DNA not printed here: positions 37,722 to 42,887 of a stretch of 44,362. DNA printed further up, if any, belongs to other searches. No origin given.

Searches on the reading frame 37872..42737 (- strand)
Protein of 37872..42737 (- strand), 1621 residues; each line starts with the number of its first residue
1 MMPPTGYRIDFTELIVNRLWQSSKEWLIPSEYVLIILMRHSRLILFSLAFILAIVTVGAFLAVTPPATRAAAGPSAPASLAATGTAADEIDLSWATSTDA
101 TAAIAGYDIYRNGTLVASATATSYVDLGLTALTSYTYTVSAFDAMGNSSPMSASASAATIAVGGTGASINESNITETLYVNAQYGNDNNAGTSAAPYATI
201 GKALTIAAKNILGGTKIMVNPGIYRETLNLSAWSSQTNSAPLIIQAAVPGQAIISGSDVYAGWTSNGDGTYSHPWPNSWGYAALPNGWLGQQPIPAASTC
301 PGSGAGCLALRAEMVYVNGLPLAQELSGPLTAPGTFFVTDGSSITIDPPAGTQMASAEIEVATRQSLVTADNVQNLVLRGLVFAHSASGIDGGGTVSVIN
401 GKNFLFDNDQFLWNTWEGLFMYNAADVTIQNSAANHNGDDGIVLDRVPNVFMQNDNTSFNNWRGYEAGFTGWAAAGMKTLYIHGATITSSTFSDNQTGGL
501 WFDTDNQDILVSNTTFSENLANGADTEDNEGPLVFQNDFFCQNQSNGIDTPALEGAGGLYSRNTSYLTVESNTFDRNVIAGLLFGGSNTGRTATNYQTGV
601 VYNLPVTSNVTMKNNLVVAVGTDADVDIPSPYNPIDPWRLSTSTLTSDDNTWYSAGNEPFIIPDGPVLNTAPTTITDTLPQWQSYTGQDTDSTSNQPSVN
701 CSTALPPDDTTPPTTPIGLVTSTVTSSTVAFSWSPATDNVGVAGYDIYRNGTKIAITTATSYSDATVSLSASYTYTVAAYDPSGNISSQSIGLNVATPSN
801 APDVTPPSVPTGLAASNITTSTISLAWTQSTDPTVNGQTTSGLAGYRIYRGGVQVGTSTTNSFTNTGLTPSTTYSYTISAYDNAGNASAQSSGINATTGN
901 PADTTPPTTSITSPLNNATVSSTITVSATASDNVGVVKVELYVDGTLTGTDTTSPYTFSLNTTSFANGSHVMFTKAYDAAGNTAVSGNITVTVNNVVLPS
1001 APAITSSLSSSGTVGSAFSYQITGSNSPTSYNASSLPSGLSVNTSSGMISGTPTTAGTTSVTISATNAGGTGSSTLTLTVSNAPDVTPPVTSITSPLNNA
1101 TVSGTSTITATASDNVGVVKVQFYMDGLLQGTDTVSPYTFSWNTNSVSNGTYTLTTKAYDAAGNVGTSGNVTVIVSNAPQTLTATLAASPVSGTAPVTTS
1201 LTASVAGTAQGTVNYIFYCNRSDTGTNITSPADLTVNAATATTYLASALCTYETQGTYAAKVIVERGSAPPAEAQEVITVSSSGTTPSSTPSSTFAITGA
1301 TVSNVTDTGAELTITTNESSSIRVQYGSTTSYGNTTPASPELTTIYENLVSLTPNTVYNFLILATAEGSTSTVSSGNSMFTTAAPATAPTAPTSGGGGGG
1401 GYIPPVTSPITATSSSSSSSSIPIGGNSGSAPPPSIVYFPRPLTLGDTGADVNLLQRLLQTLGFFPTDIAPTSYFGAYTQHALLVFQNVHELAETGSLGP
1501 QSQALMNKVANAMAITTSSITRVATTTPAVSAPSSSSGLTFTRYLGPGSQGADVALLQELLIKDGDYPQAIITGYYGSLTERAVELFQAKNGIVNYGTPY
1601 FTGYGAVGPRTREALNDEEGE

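Call 9: search_protein_families(library=pfam, proteins=[window:37872-42737:-], max_evalue=0.001)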
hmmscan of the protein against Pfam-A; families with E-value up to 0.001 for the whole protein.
window:37872-42737:- (1621 aa): 11 families
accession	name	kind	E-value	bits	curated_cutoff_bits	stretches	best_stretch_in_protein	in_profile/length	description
PF17957.7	Big_7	-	6.6e-40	136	24.1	2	907-970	1-66/70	Bacterial Ig domain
PF01471.23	PG_binding_1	-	2e-19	70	23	2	1448-1502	1-53/57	Putative peptidoglycan binding domain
PF00041.27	fn3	-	1.2e-17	64.4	25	2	809-891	2-78/84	Fibronectin type III domain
PF13229.12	Beta_helix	-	2.3e-14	53.7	25.9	1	396-548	3-142/158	Right handed beta helix region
PF05345.18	He_PIG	-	4.1e-11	43.6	24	1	1001-1081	1-96/96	Putative Ig domain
PF18370.7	RGI_lyase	-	1.6e-10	41.6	27.8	1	725-776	15-69/86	Rhamnogalacturonan I lyases beta-sheet domain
PF05048.19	NosD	-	9.8e-10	38.7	23.6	1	353-546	4-175/212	Periplasmic copper-binding protein (NosD)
PF25523.1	Ig_RIMBP2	-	9.9e-06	25.9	27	0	720-770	11-68/105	RIMBP2-like, immunoglobulin-like domain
PF06486.16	DUF1093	-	0.00079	20.5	26.3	0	132-155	29-52/81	Protein of unknown function (DUF1093)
PF16967.11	TcfC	-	0.00088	19.2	29.4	0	938-974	14-50/68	E-set like domain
PF19077.6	Big_13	-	0.001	20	27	0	1107-1175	32-100/102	Bacterial Ig-like domain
